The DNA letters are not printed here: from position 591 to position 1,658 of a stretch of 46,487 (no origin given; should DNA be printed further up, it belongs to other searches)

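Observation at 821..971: Multi-hairpin repeat element inserted in-frame in an essential gene (tmk)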

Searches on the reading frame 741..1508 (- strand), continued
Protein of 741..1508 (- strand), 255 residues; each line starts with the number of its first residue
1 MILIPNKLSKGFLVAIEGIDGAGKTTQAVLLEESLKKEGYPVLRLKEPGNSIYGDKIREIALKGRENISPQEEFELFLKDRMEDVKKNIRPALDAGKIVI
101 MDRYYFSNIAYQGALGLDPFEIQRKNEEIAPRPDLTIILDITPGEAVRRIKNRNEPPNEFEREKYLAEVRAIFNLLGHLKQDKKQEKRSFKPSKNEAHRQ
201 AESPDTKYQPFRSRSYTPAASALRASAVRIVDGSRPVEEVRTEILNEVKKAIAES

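Call 14: find_encoding_contigs(protein=P0001, flank=10000)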
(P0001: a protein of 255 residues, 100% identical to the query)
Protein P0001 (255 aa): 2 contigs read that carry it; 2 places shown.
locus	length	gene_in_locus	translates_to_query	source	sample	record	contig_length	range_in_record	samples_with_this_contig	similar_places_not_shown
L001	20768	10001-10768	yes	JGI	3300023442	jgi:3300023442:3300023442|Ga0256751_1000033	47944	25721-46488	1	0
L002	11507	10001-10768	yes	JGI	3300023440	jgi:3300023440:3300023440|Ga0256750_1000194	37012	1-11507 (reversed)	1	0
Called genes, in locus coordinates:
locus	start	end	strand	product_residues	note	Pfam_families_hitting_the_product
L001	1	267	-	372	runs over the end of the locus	PF01070:FMN_dh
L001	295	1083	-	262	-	PF00696:AA_kinase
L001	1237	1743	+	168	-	PF00252:Ribosomal_L16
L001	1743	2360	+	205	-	PF01873:eIF-5_eIF-2B, PF01938:TRAM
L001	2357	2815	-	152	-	PF00885:DMRL_synthase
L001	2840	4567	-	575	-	PF02463:SMC_N (faint), PF13476:AAA_23 (faint), PF13555:AAA_29 (faint), PF00005:ABC_tran, PF03215:Rad17 (faint), PF13304:AAA_21 (faint), PF00005:ABC_tran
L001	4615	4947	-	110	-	PF19094:EMC6_arch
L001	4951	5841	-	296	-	PF00696:AA_kinase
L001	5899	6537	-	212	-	PF13462:Thioredoxin_4, PF01323:DSBA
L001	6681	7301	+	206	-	PF00227:Proteasome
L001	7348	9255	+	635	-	PF17214:KH_TffA, PF00753:Lactamase_B, PF16661:Lactamase_B_6, PF23023:Anti-Pycsar_Apyc1 (faint), PF12706:Lactamase_B_2, PF10996:Beta-Casp, PF07521:RMMBL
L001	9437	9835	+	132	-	PF01880:Desulfoferrodox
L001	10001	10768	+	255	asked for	PF02223:Thymidylate_kin, PF13238:AAA_18 (weak), PF13521:AAA_28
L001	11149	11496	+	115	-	-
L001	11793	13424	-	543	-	PF23960:DUF7289, PF23981:DUF7305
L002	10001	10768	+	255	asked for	PF02223:Thymidylate_kin, PF13238:AAA_18 (weak), PF13521:AAA_28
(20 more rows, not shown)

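Call 17: list_cluster_members(proteins=[P0001])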
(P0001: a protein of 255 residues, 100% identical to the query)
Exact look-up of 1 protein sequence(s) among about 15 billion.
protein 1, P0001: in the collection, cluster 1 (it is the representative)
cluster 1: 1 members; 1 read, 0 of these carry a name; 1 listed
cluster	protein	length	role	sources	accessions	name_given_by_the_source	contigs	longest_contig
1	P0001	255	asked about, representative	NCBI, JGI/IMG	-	-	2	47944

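Call 92: predict_structure(alignment_id=A1)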
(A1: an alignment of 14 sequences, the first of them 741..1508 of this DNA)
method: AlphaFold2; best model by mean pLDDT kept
length: 255 residues; sequences in the alignment: 14
mean_pLDDT: 84.2   pTM: 0.80
mean pLDDT of the five models: 84.2, 83.3, 82.4, 78.8, 72.3
residues with pLDDT >= 90: 162; 70-90: 42; 50-70: 23; < 50: 28
segments of 3 or more residues with pLDDT < 50: 190-213
pLDDT, mean of each block of 10 residues (from residue 1): 70 97 97 97 88 90 85 95 96 97 94 93 94 96 94 80 93 86 57 45 43 50 70 97 98 91
secondary structure, 60 per line:
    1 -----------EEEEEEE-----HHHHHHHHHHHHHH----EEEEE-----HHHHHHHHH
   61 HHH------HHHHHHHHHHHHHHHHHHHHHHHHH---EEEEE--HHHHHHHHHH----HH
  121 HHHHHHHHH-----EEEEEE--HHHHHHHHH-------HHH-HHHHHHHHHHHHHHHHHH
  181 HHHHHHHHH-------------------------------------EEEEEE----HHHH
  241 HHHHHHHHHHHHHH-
elements in order: E12-18 H24-37 E42-46 H52-63 H70-94 E98-102 H105-114 H119-129 E135-140 H143-151 H163-189 E227-232 H237-254
